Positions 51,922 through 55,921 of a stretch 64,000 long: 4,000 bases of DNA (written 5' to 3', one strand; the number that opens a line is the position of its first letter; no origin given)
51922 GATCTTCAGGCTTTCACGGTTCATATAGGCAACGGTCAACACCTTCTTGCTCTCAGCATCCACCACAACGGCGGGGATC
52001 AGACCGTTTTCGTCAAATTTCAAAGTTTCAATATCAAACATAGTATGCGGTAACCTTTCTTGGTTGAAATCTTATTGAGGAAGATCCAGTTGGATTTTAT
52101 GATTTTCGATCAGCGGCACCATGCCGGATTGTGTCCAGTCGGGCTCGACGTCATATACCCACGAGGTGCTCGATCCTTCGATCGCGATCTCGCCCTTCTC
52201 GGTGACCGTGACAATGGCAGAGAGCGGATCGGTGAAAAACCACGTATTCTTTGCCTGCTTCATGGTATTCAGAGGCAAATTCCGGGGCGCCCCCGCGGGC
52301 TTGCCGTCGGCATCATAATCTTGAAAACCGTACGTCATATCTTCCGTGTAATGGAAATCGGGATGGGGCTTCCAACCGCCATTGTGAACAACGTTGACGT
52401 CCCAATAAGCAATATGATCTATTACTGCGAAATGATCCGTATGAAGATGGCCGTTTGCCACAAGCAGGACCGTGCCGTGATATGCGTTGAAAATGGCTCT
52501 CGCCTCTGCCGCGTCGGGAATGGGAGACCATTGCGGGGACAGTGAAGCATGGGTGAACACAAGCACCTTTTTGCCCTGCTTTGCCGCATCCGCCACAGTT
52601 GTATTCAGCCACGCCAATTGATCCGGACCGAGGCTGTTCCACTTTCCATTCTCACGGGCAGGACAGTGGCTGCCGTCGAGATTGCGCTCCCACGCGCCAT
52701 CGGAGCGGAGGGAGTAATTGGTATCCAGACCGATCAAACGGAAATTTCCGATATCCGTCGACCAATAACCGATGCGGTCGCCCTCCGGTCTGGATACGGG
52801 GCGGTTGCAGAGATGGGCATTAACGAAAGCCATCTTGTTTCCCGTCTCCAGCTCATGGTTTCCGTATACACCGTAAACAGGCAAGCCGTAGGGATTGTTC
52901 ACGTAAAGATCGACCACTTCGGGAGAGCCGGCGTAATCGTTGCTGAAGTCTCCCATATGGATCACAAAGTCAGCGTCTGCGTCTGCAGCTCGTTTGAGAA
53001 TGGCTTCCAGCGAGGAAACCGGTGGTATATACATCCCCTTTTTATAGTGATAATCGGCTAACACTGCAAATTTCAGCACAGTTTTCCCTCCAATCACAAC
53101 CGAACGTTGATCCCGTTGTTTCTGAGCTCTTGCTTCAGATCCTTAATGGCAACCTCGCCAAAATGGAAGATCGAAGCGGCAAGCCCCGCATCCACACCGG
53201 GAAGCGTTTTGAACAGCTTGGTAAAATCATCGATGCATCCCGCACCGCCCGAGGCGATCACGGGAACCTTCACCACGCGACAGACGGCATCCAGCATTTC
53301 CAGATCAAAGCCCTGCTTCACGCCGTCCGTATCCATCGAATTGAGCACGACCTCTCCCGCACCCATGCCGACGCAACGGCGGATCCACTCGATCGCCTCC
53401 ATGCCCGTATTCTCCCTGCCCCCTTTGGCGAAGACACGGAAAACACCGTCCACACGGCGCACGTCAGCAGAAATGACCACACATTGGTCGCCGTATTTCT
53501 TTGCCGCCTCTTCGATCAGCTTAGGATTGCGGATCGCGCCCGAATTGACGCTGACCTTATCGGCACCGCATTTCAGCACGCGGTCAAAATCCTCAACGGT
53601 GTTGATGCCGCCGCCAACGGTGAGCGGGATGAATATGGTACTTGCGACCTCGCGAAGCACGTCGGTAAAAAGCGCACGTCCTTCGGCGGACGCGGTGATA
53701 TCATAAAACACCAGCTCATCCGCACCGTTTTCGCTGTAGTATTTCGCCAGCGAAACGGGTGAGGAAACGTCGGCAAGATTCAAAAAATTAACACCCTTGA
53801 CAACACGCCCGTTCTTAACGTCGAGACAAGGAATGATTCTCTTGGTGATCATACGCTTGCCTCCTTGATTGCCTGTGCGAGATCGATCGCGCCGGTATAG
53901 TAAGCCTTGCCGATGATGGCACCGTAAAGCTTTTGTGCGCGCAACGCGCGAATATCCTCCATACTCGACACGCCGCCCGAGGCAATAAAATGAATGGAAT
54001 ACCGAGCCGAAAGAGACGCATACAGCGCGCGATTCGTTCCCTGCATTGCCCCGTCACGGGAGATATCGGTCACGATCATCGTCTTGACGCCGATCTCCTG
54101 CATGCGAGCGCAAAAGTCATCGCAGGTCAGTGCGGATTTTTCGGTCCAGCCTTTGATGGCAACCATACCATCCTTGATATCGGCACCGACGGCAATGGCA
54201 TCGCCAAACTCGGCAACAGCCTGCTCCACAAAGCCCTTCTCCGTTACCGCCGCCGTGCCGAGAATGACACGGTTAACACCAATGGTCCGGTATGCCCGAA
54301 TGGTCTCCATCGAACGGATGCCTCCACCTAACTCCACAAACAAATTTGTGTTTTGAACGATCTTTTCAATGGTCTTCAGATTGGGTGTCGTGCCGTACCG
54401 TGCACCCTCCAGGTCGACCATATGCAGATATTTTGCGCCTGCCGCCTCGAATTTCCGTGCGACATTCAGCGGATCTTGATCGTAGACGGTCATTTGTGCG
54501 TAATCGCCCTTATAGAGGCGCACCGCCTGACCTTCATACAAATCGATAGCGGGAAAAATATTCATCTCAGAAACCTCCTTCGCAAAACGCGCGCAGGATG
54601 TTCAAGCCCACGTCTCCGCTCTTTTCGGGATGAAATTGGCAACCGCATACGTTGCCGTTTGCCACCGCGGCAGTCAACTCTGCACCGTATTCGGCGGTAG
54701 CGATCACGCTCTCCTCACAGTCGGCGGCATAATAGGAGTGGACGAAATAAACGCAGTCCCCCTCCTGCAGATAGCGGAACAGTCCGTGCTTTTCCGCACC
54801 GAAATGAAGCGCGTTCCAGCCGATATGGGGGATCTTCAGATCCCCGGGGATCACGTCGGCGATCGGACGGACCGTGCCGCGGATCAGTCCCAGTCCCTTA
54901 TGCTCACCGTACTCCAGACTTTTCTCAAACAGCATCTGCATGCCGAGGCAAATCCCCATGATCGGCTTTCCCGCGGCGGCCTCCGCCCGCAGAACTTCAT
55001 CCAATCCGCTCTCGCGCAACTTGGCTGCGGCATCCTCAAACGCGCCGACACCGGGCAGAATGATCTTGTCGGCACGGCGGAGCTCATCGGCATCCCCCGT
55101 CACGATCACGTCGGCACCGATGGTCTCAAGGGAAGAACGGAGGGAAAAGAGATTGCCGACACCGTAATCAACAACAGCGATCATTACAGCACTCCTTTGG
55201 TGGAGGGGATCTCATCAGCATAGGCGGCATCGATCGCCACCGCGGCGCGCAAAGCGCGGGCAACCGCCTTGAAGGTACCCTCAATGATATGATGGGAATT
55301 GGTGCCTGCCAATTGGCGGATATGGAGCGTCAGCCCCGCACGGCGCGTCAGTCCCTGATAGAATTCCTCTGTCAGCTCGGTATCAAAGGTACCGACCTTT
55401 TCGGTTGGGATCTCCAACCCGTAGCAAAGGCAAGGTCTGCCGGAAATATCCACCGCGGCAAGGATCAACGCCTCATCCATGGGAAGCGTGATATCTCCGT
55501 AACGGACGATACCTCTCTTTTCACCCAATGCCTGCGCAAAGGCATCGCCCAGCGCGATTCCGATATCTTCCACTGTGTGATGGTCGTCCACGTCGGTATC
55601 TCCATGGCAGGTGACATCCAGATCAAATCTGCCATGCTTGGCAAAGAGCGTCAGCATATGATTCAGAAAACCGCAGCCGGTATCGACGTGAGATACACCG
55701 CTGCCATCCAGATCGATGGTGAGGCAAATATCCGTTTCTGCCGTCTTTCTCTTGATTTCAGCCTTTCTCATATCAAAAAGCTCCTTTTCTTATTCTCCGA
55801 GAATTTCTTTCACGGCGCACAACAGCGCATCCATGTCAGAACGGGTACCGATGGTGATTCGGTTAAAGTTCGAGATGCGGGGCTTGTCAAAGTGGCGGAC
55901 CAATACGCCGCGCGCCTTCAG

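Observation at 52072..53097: Calcineurin-like metallophosphoesterase wired into the his operon: candidate non-orthologous histidinol-phosphate phosphatase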

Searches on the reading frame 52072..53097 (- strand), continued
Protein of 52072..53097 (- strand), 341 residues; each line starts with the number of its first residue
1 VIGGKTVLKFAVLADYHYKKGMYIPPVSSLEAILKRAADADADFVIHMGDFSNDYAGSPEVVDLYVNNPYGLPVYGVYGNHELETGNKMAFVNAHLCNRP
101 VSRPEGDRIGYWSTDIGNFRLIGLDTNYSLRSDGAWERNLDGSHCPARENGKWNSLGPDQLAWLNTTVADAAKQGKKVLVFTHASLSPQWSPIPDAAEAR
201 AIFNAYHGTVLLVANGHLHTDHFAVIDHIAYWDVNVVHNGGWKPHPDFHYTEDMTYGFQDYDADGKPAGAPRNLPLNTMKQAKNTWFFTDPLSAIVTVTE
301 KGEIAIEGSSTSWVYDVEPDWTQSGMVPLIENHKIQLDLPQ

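Call 67: search_protein_families(library=pfam, proteins=[P0121, P0124, P0128, P0133, P0139, P0138, P0142, P0127], max_evalue=0.0001)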
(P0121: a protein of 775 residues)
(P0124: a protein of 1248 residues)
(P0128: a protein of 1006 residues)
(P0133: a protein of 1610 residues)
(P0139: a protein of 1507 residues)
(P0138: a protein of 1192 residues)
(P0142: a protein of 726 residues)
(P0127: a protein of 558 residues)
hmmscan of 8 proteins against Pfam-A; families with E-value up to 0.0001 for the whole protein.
P0121 (775 aa): 2 families
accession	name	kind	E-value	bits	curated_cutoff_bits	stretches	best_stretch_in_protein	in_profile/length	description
PF00149.33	Metallophos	-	2.4e-09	38.3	21.5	1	430-655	2-190/191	Calcineurin-like phosphoesterase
PF12850.12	Metallophos_2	-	6.1e-05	23.5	27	0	431-503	3-59/154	Calcineurin-like phosphoesterase superfamily domain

P0124 (1248 aa): 2 families
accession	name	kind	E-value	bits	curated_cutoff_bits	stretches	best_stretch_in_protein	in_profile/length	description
PF00149.33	Metallophos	-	2.8e-09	38.1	21.5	1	906-1129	3-190/191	Calcineurin-like phosphoesterase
PF12850.12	Metallophos_2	-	1.8e-05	25.2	27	0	907-986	4-67/154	Calcineurin-like phosphoesterase superfamily domain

P0128 (1006 aa): 2 families
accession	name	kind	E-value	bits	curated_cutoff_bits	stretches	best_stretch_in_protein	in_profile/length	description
PF00149.33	Metallophos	-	1.4e-09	39.1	21.5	1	664-888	2-190/191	Calcineurin-like phosphoesterase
PF12850.12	Metallophos_2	-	8.3e-06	26.3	27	0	665-750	3-70/154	Calcineurin-like phosphoesterase superfamily domain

P0133 (1610 aa): 1 family
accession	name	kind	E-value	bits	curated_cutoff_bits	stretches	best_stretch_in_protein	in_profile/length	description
PF00149.33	Metallophos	-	3.6e-08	34.5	21.5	1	1265-1491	2-190/191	Calcineurin-like phosphoesterase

P0139 (1507 aa): 2 families
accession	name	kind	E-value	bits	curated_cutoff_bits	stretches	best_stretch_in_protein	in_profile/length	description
PF00722.28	Glyco_hydro_16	-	1.6e-16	60.7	22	1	1279-1439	4-139/175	Glycosyl hydrolases family 16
PF00149.33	Metallophos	-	2.3e-08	35.2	21.5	1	881-1107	2-190/191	Calcineurin-like phosphoesterase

P0138 (1192 aa): 1 family
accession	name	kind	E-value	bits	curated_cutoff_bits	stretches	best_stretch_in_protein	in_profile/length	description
PF00404.24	Dockerin_1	-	4.3e-07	30.5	22.9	1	1137-1187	1-56/57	Dockerin type I domain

P0142 (726 aa): 2 families
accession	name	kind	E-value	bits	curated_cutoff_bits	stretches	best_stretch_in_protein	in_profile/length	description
PF00149.33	Metallophos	-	2.2e-10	41.7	21.5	1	60-282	5-190/191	Calcineurin-like phosphoesterase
PF12850.12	Metallophos_2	-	1.2e-05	25.9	27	0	58-130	3-59/154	Calcineurin-like phosphoesterase superfamily domain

P0127 (558 aa): 2 families
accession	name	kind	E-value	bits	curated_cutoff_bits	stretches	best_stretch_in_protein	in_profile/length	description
PF00149.33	Metallophos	-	5.2e-08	34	21.5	1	222-401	6-157/191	Calcineurin-like phosphoesterase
PF12850.12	Metallophos_2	-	1.4e-05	25.6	27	0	221-299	5-68/154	Calcineurin-like phosphoesterase superfamily domain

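Call 76: find_encoding_contigs(protein=P0021, flank=5000, max_places=3)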
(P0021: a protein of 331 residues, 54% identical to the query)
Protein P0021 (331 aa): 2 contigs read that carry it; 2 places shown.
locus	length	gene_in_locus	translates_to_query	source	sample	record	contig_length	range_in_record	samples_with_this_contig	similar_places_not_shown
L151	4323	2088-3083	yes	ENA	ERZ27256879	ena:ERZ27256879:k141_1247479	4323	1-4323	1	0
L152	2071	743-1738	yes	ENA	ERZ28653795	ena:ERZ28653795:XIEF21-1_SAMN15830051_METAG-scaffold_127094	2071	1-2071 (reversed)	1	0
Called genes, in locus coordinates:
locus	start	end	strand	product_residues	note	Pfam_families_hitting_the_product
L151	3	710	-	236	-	?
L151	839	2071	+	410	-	PF01408:GFO_IDH_MocA, PF02894:GFO_IDH_MocA_C, PF22725:GFO_IDH_MocA_C3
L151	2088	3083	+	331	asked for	PF00149:Metallophos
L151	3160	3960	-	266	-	-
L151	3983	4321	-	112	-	?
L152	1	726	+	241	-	?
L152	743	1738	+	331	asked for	PF00149:Metallophos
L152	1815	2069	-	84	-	?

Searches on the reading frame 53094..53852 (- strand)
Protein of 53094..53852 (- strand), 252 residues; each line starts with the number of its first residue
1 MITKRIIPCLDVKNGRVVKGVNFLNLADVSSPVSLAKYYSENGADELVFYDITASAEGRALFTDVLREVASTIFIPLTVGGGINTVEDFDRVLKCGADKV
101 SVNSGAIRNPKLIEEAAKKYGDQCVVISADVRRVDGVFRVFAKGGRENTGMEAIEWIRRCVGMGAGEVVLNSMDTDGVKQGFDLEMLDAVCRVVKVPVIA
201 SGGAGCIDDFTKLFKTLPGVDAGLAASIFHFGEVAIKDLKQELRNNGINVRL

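Call 6: search_protein_families(library=ncbifam, proteins=[window:53094-53852:-], max_evalue=1e-10)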
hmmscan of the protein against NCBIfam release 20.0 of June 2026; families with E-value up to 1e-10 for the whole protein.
window:53094-53852:- (252 aa): 8 families
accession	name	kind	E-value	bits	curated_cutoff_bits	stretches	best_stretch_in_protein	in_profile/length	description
TIGR00735.1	hisF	equivalog_domain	1.6e-99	332.3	294.55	1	1-251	1-254/254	imidazole glycerol phosphate synthase subunit HisF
TIGR03572.1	WbuZ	equivalog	1.4e-78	263.5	299.7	1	1-231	1-232/232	glycosyl amidation-associated protein WbuZ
NF038364.1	AglZ_HisF2_fam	equivalog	8.5e-62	208.8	310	1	3-231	2-230/248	AglZ/HisF2 family acetamidino modification protein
NF010112.0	PRK13585.1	equivalog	2.8e-37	128.6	243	1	5-238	4-233/241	1-(5-phosphoribosyl)-5-[(5-phosphoribosylamino)methylideneamino]imidazole-4-carboxamide isomerase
TIGR00007.1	TIGR00007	equivalog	1.8e-33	116.1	228.95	1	6-216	1-210/231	1-(5-phosphoribosyl)-5-[(5-phosphoribosylamino)methylideneamino]imidazole-4-carboxamide isomerase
TIGR01919.1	hisA-trpF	equivalog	7.3e-27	94.4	306.45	1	6-216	5-214/243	bifunctional 1-(5-phosphoribosyl)-5-((5-phosphoribosylamino)methylideneamino)imidazole-4-carboxamide isomerase/phosphoribosylanthranilate is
NF010113.0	PRK13586.1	equivalog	3e-18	66.3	238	1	5-214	3-208/232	1-(5-phosphoribosyl)-5-((5-phosphoribosylamino)methylideneamino)imidazole-4-carboxamide isomerase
NF010114.0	PRK13587.1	equivalog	8.5e-14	51.8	305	1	38-215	39-212/234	1-(5-phosphoribosyl)-5-((5-phosphoribosylamino)methylideneamino)imidazole-4-carboxamide isomerase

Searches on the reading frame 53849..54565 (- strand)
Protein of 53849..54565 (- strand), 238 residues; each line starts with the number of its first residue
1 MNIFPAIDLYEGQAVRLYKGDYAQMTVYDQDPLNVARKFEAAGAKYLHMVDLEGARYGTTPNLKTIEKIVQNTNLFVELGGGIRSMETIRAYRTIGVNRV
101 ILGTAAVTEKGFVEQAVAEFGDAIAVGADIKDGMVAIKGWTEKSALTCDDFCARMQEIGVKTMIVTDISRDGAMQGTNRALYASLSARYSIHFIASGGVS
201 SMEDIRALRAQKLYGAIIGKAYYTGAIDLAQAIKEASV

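Call 6: search_protein_families(library=ncbifam, proteins=[window:53849-54565:-], max_evalue=1e-10)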
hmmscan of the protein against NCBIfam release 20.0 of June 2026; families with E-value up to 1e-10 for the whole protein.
window:53849-54565:- (238 aa): 11 families
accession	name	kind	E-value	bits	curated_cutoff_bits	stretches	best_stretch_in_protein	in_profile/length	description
TIGR00007.1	TIGR00007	equivalog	4.2e-80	268.7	228.95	1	3-231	1-230/231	1-(5-phosphoribosyl)-5-[(5-phosphoribosylamino)methylideneamino]imidazole-4-carboxamide isomerase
NF010112.0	PRK13585.1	equivalog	8.2e-61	205.6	243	1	1-236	3-238/241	1-(5-phosphoribosyl)-5-[(5-phosphoribosylamino)methylideneamino]imidazole-4-carboxamide isomerase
NF003156.0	PRK04128.1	equivalog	3.2e-50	171.2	285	1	1-234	2-226/231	1-(5-phosphoribosyl)-5-((5-phosphoribosylamino)methylideneamino)imidazole-4-carboxamide isomerase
TIGR01919.1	hisA-trpF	equivalog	8.4e-46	156.5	306.45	1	2-234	4-240/243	bifunctional 1-(5-phosphoribosyl)-5-((5-phosphoribosylamino)methylideneamino)imidazole-4-carboxamide isomerase/phosphoribosylanthranilate is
NF010114.0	PRK13587.1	equivalog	2.3e-38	132.2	305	1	2-223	3-225/234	1-(5-phosphoribosyl)-5-((5-phosphoribosylamino)methylideneamino)imidazole-4-carboxamide isomerase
NF010113.0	PRK13586.1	equivalog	2.5e-31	109.2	238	1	1-227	2-226/232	1-(5-phosphoribosyl)-5-((5-phosphoribosylamino)methylideneamino)imidazole-4-carboxamide isomerase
NF038364.1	AglZ_HisF2_fam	equivalog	1.3e-30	106.6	310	1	16-216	15-222/248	AglZ/HisF2 family acetamidino modification protein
NF010712.0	PRK14114.1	equivalog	3.1e-30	105.4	327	1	1-227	1-231/241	1-(5-phosphoribosyl)-5-((5-phosphoribosylamino)methylideneamino)imidazole-4-carboxamide isomerase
TIGR03572.1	WbuZ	equivalog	1e-25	90.5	299.7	1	5-211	8-218/232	glycosyl amidation-associated protein WbuZ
TIGR00735.1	hisF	equivalog_domain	2.6e-21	76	294.55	1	3-221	6-231/254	imidazole glycerol phosphate synthase subunit HisF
TIGR00734.1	hisAF_rel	hypoth_equivalog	9.1e-17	61.6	179.85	1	1-227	1-221/221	HisA/HisF family protein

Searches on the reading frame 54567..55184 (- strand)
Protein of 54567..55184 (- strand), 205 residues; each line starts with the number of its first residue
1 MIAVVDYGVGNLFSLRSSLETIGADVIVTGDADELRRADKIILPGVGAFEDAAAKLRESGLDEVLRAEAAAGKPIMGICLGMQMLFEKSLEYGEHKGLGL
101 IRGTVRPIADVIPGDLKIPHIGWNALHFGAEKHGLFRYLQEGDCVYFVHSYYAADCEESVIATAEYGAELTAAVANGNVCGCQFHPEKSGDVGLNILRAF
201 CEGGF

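Call 6: search_protein_families(library=ncbifam, proteins=[window:54567-55184:-], max_evalue=1e-10)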
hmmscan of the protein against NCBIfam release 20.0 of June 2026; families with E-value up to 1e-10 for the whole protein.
window:54567-55184:- (205 aa): 3 families
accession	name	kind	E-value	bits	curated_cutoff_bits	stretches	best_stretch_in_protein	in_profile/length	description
TIGR01855.1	IMP_synth_hisH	equivalog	2.6e-67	226.5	105.4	1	2-202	1-197/198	imidazole glycerol phosphate synthase subunit HisH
NF010608.0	PRK14004.1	equivalog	1.4e-43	149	216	1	1-201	1-207/210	imidazole glycerol phosphate synthase subunit HisH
NF001989.1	PRK00784.1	equivalog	3.6e-11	42.4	273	1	24-101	273-355/480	cobyric acid synthase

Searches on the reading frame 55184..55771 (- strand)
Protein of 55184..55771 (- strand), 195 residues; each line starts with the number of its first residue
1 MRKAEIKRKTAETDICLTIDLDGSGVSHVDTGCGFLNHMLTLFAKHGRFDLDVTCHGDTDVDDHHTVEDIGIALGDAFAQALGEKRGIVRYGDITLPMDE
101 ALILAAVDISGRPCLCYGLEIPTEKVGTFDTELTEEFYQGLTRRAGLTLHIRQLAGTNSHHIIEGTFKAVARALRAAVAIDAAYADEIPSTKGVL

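Call 6: search_protein_families(library=ncbifam, proteins=[window:55184-55771:-], max_evalue=1e-10)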
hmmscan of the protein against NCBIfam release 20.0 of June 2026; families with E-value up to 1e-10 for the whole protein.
window:55184-55771:- (195 aa): 13 families
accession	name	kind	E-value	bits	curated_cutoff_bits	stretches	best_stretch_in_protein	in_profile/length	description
NF002109.0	PRK00951.1-5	equivalog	8e-86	286.8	278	1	1-195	2-196/196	imidazoleglycerol-phosphate dehydratase HisB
NF002108.0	PRK00951.1-3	equivalog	3.6e-84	281.5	328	1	1-195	9-203/205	imidazoleglycerol-phosphate dehydratase HisB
NF002111.0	PRK00951.2-1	equivalog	9.6e-80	266.7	231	1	1-195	3-194/194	imidazoleglycerol-phosphate dehydratase HisB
NF002115.0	PRK00951.2-5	equivalog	5.6e-78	261.2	289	1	1-195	2-195/195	imidazoleglycerol-phosphate dehydratase HisB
NF002106.0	PRK00951.1-1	equivalog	2.6e-76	255.6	283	1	1-195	3-197/197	imidazoleglycerol-phosphate dehydratase HisB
NF002112.0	PRK00951.2-2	equivalog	9.7e-75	250.6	315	1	1-195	1-194/194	imidazoleglycerol-phosphate dehydratase HisB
NF002107.0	PRK00951.1-2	equivalog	1.1e-74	250.4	267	1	1-195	1-194/194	imidazoleglycerol-phosphate dehydratase HisB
NF002116.0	PRK00951.2-6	equivalog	2.8e-74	249.3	269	1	2-195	4-197/197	imidazoleglycerol-phosphate dehydratase HisB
NF002114.0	PRK00951.2-4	equivalog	4.3e-71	238.5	189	1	4-195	2-190/190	imidazoleglycerol-phosphate dehydratase HisB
NF002110.2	PRK00951.1-6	equivalog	1.2e-69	234.1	266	1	2-195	1-199/199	imidazoleglycerol-phosphate dehydratase HisB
NF003937.0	PRK05446.1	equivalog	8.7e-67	225.6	443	1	2-195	167-355/355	bifunctional histidinol-phosphatase/imidazoleglycerol-phosphate dehydratase HisB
NF010121.0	PRK13598.1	equivalog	2.8e-51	174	295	1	2-195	3-193/193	imidazoleglycerol-phosphate dehydratase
NF002113.0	PRK00951.2-3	equivalog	1.3e-50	171.9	288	1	1-194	1-189/190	imidazoleglycerol-phosphate dehydratase HisB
